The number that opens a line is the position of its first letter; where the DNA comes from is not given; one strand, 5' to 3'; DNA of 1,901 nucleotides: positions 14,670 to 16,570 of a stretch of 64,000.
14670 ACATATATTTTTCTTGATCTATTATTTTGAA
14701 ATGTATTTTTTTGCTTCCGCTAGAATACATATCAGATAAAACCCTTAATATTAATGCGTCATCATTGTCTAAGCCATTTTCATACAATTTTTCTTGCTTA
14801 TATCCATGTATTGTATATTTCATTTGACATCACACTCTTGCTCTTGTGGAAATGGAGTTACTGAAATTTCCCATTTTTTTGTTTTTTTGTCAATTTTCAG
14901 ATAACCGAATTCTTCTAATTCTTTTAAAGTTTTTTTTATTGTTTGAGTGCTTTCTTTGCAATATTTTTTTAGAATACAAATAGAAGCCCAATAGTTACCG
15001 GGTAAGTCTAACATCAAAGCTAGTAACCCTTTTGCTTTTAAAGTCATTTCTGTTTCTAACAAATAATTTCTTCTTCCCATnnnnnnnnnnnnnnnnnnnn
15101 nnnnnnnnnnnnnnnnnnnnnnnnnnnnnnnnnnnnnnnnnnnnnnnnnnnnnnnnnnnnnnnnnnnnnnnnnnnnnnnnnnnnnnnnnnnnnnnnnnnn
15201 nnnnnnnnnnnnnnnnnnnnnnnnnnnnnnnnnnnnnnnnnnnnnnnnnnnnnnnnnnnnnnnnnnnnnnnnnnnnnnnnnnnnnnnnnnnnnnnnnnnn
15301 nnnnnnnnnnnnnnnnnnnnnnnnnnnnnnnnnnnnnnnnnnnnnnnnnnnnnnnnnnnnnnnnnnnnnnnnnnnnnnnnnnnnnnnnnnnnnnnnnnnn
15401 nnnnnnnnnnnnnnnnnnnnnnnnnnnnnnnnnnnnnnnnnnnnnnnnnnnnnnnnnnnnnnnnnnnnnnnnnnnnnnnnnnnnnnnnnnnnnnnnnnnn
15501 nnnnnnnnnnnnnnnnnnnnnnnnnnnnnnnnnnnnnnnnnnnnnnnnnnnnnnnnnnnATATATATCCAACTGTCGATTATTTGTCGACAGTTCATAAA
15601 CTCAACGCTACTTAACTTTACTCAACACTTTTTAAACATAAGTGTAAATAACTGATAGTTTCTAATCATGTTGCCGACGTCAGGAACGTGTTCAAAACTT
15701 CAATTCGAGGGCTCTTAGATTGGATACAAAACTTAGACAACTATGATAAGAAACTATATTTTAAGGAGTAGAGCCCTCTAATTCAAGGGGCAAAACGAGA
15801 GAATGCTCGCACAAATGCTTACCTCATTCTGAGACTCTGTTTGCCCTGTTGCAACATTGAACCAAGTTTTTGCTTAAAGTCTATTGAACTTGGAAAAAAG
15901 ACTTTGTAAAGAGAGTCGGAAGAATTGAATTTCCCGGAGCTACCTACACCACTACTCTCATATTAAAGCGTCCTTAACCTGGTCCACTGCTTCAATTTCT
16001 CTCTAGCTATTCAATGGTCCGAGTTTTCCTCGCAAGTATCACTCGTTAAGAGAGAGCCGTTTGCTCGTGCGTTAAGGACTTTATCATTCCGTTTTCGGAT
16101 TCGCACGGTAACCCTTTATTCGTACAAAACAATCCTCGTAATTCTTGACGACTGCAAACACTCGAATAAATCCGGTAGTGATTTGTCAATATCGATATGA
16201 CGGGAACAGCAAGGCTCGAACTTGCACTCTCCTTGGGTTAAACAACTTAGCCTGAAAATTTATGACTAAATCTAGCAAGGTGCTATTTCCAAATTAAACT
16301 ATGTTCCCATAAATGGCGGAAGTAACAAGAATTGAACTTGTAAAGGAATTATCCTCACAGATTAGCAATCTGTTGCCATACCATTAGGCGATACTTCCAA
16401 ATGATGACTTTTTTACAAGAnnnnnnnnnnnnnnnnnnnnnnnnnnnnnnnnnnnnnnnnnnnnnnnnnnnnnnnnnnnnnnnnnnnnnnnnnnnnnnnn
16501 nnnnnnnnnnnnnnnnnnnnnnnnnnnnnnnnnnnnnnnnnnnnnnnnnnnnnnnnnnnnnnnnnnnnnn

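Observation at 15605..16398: ORF-free, GC-elevated, stem-rich segment next to tRNA-Ser, read as a candidate large ornate ncRNA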

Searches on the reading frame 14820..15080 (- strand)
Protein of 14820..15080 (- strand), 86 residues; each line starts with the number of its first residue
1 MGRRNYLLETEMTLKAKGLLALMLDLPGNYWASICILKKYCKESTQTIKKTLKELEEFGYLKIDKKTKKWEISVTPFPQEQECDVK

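Call 23: find_encoding_contigs(protein=window:14820-15080:-, flank=4000, max_places=10)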
Protein window:14820-15080:- (86 aa): 23 contigs read that carry it; 10 places shown.
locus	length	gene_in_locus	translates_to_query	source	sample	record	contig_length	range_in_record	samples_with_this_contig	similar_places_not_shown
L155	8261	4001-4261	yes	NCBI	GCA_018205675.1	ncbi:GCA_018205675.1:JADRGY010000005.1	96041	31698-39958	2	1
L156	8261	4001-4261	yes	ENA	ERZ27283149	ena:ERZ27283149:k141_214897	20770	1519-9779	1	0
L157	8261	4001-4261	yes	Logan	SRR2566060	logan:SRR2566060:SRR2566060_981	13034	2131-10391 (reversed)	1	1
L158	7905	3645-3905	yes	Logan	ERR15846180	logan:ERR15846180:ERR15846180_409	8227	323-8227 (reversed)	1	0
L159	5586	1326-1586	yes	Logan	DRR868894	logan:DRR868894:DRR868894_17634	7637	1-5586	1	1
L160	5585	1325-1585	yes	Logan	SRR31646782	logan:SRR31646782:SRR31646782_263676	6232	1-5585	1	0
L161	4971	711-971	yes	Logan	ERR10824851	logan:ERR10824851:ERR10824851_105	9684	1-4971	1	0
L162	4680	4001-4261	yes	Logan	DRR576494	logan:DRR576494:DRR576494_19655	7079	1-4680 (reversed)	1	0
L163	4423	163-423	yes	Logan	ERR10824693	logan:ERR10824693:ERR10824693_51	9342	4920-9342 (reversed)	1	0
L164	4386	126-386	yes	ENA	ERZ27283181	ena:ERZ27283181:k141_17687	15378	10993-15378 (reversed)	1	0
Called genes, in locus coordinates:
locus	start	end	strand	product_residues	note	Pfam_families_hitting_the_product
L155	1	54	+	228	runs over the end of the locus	PF12844:HTH_19 (weak), PF01381:HTH_3 (faint), PF00717:Peptidase_S24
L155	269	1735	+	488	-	-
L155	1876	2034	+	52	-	-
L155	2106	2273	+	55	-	-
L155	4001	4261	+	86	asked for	PF13730:HTH_36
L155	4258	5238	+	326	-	-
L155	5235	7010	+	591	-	PF13362:Toprim_3 (weak), PF13662:Toprim_4, PF13155:Toprim_2, PF13481:AAA_25, PF03796:DnaB_C, PF06745:ATPase (weak), PF13401:AAA_22, PF20720:nSTAND3 (faint)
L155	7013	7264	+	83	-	-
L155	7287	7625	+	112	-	-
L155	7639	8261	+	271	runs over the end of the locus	PF01145:Band_7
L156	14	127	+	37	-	-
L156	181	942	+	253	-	-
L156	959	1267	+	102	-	PF14213:DUF4325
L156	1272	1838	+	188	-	-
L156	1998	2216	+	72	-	PF01381:HTH_3 (weak), PF13443:HTH_26 (weak)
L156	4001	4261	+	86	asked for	PF13730:HTH_36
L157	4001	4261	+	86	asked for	PF13730:HTH_36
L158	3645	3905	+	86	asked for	PF13730:HTH_36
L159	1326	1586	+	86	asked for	PF13730:HTH_36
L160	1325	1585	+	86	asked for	PF13730:HTH_36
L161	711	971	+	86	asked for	PF13730:HTH_36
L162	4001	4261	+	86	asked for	PF13730:HTH_36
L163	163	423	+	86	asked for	PF13730:HTH_36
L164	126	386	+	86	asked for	PF13730:HTH_36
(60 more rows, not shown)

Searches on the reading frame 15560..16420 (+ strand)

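Call 50: find_related_loci(query=L002:2044-2766:-, collection=viral_contigs, flank=2500)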
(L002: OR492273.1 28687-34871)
Query L002:2044-2766:- (240 aa) in viral_contigs; peptide patterns used: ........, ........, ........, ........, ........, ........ (x = any residue, [..] = any of these).
49 stretches matched a pattern; 35 encode a relative of the query (tblastn E <= 1e-3); 35 distinct loci.
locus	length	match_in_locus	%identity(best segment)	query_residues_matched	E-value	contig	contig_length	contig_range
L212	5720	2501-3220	98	1-240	3e-156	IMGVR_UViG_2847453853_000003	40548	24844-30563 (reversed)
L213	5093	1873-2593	99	1-240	2e-130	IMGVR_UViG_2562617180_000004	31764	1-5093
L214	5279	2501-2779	97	148-240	4e-57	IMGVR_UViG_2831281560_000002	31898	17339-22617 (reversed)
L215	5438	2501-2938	64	3-137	2e-50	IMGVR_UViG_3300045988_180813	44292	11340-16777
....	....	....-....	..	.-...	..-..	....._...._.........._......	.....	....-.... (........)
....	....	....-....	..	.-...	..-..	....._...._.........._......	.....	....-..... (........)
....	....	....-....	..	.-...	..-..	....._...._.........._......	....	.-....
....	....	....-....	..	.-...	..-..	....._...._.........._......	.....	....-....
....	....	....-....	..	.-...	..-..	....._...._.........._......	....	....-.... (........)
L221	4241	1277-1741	56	3-147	2e-48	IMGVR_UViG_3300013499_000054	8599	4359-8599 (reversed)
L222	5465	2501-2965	56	3-147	4e-48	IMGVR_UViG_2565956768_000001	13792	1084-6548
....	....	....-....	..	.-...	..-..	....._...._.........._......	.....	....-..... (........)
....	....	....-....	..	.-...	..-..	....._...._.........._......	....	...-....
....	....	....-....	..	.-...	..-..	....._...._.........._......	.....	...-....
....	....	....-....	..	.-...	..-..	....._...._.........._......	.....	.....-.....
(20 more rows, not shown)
